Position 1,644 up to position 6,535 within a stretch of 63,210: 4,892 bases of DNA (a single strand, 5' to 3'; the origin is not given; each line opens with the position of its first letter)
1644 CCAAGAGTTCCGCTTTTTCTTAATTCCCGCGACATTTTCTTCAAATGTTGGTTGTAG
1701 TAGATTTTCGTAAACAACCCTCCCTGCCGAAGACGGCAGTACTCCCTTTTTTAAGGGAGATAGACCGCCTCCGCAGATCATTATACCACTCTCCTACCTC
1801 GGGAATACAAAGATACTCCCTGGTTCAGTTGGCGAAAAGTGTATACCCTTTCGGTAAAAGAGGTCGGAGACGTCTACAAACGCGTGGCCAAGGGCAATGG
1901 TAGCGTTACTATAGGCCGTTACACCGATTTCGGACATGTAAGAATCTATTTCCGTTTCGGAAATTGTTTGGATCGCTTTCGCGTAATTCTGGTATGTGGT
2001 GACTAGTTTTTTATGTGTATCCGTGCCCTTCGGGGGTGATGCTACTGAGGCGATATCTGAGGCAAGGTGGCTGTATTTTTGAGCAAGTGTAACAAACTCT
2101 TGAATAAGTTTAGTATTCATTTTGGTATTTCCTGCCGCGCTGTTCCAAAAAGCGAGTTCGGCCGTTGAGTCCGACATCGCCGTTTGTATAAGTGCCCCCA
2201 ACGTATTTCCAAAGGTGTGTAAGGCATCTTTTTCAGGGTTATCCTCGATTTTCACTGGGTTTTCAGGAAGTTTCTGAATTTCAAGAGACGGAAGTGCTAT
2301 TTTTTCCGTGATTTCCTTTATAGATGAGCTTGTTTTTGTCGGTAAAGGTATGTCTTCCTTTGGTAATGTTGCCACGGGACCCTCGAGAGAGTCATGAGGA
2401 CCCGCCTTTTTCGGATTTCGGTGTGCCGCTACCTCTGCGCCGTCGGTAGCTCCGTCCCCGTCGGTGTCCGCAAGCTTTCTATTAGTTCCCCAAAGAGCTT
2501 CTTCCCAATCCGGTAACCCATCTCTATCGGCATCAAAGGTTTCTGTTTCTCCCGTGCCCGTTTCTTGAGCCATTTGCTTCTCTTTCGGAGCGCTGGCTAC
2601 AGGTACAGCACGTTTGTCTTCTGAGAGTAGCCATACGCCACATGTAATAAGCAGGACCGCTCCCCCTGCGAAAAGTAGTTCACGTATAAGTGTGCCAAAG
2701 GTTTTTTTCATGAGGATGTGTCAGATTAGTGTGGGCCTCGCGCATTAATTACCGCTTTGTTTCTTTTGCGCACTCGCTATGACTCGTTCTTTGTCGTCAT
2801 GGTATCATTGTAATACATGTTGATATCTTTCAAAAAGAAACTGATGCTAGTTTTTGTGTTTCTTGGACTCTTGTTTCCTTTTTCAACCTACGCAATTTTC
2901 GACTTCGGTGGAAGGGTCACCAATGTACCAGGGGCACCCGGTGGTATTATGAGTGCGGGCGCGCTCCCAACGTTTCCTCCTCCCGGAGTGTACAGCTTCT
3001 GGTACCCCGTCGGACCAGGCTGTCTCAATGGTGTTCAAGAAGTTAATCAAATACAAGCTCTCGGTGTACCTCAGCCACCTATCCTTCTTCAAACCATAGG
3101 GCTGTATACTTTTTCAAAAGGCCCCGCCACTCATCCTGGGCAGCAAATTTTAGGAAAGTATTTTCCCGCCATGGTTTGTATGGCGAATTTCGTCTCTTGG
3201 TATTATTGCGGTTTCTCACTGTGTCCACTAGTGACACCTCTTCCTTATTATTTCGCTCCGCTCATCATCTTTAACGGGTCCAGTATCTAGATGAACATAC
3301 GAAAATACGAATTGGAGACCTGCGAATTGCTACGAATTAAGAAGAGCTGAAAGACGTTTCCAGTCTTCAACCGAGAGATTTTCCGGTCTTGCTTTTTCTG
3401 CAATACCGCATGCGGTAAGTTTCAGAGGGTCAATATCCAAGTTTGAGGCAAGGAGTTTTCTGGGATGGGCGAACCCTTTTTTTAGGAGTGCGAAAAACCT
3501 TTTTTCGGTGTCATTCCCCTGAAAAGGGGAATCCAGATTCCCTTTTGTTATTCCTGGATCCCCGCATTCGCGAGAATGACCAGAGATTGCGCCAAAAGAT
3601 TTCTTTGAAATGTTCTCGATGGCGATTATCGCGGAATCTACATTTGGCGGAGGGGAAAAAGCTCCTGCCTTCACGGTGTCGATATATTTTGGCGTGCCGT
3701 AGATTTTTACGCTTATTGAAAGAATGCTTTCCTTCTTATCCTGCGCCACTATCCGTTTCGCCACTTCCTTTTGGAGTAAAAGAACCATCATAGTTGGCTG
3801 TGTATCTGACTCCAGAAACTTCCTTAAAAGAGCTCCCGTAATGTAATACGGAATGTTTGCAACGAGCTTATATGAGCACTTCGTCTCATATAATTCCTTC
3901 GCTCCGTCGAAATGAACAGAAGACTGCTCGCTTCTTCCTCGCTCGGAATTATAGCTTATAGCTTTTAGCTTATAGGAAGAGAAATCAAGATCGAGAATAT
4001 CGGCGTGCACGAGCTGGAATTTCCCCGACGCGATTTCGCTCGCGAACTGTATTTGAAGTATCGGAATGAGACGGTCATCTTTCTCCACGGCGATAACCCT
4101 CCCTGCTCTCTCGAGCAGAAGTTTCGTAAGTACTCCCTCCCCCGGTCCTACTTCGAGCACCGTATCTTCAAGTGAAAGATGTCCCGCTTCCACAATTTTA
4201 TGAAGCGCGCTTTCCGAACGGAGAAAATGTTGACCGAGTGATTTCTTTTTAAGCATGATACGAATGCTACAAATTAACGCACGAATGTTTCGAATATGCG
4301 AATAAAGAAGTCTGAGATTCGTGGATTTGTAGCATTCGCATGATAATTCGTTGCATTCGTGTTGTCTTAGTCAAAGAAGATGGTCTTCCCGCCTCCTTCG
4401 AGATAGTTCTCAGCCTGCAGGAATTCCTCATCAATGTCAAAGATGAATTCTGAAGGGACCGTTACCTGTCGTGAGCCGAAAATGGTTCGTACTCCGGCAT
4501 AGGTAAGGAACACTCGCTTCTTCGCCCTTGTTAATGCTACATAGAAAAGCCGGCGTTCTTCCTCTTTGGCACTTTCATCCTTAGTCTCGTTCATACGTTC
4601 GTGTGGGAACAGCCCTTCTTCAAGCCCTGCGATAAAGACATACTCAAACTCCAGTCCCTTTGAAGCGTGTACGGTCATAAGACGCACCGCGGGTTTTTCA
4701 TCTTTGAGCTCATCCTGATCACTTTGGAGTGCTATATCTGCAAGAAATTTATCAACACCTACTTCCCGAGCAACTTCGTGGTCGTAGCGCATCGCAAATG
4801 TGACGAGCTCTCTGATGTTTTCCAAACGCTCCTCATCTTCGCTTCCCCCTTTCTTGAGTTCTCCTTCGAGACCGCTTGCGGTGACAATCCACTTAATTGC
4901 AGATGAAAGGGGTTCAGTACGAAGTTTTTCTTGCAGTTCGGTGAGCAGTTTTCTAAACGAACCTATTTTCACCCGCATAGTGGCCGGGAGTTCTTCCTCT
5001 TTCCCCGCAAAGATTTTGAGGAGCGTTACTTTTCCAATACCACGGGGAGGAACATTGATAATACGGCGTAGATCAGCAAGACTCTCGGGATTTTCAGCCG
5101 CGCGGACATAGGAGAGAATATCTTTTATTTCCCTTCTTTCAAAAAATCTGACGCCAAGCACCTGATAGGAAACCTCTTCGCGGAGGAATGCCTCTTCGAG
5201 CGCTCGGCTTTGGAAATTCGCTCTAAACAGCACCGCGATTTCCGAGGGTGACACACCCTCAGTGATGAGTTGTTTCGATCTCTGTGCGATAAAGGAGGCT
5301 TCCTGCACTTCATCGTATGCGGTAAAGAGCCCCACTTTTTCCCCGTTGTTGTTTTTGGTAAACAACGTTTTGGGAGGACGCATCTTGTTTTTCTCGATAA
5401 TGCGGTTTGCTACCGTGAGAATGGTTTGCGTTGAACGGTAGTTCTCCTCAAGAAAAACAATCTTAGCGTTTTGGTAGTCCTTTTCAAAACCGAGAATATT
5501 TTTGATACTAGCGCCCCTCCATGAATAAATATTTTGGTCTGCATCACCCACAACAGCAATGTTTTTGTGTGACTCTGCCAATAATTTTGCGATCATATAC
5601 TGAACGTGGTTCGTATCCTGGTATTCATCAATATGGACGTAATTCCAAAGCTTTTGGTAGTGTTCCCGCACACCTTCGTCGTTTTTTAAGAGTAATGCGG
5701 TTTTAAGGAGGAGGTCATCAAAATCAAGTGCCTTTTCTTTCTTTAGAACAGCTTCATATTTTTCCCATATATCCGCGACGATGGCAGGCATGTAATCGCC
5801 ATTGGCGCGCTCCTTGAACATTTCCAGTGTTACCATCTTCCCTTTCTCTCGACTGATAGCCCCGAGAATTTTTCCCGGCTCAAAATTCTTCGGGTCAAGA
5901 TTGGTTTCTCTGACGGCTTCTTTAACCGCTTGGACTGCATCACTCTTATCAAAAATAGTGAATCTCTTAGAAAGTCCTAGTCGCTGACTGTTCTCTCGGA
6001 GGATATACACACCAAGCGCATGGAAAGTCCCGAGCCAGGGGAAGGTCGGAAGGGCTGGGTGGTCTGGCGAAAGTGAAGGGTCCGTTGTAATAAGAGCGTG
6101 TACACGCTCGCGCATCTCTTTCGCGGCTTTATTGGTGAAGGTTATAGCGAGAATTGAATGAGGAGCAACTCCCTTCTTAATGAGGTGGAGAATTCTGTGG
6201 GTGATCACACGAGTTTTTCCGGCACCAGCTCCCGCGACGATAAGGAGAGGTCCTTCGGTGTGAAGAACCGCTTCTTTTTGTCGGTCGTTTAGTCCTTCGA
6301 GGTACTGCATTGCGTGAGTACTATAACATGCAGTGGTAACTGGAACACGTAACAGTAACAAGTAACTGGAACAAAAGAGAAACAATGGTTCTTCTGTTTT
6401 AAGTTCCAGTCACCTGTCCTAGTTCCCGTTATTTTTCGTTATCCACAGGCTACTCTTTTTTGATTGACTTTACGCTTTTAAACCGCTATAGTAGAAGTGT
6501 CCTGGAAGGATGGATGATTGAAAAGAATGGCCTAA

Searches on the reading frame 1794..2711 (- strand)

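Call 63: search_protein_families(library=pfam, proteins=[window:1794-2711:-], max_evalue=0.001)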
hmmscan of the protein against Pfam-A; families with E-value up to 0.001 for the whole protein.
window:1794-2711:- (305 aa): 1 family
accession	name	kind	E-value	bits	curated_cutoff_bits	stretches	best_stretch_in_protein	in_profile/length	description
PF18884.5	TSP3_bac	-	4.6e-08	33.2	25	1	82-103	1-22/22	Bacterial TSP3 repeat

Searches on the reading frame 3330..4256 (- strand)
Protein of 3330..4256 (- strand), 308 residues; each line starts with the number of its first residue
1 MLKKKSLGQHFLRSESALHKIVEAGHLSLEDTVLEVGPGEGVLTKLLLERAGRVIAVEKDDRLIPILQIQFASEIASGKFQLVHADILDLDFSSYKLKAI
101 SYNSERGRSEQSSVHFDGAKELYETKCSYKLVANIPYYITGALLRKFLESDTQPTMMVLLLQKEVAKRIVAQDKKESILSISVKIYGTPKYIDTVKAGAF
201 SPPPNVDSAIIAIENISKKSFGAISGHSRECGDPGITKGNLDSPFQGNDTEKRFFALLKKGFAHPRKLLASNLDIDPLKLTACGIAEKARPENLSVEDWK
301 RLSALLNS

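Call 63: search_protein_families(library=pfam, proteins=[window:3330-4256:-], max_evalue=0.001)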
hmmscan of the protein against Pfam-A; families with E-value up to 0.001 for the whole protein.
window:3330-4256:- (308 aa): 2 families
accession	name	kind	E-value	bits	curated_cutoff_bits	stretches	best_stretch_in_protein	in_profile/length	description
PF00398.26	RrnaAD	-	1.9e-44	152.2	24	1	3-218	4-193/263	Ribosomal RNA adenine dimethylase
PF13649.12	Methyltransf_25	-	2.8e-05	25.2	27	1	33-100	1-68/97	Methyltransferase domain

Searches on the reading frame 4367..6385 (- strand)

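Call 30: search_protein_families(library=pfam, proteins=[window:4367-6385:-], max_evalue=0.001)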
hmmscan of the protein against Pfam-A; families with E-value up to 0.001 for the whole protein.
window:4367-6385:- (672 aa): 7 families
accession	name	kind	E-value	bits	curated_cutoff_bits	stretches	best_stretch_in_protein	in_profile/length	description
PF00580.27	UvrD-helicase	-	8.3e-86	288.5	23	1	32-305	1-271/271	UvrD/REP helicase N-terminal domain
PF13361.12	UvrD_C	-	9.4e-69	232.9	25.6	2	472-630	204-348/350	UvrD-like helicase C-terminal domain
PF13245.12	AAA_19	-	2.4e-22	80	25.1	1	36-288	1-132/134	AAA domain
PF13538.12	UvrD_C_2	-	9.6e-12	45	27.4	1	567-627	2-51/52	UvrD-like helicase C-terminal domain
PF13087.12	AAA_12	-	1.2e-09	38.4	27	0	355-442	84-177/195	AAA domain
PF01443.25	Viral_helicase1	-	8.7e-07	29.4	21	0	554-625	169-224/228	Viral superfamily 1 RNA helicase core domain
PF13604.12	AAA_30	-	3.3e-06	27.4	27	1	32-96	2-67/191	AAA domain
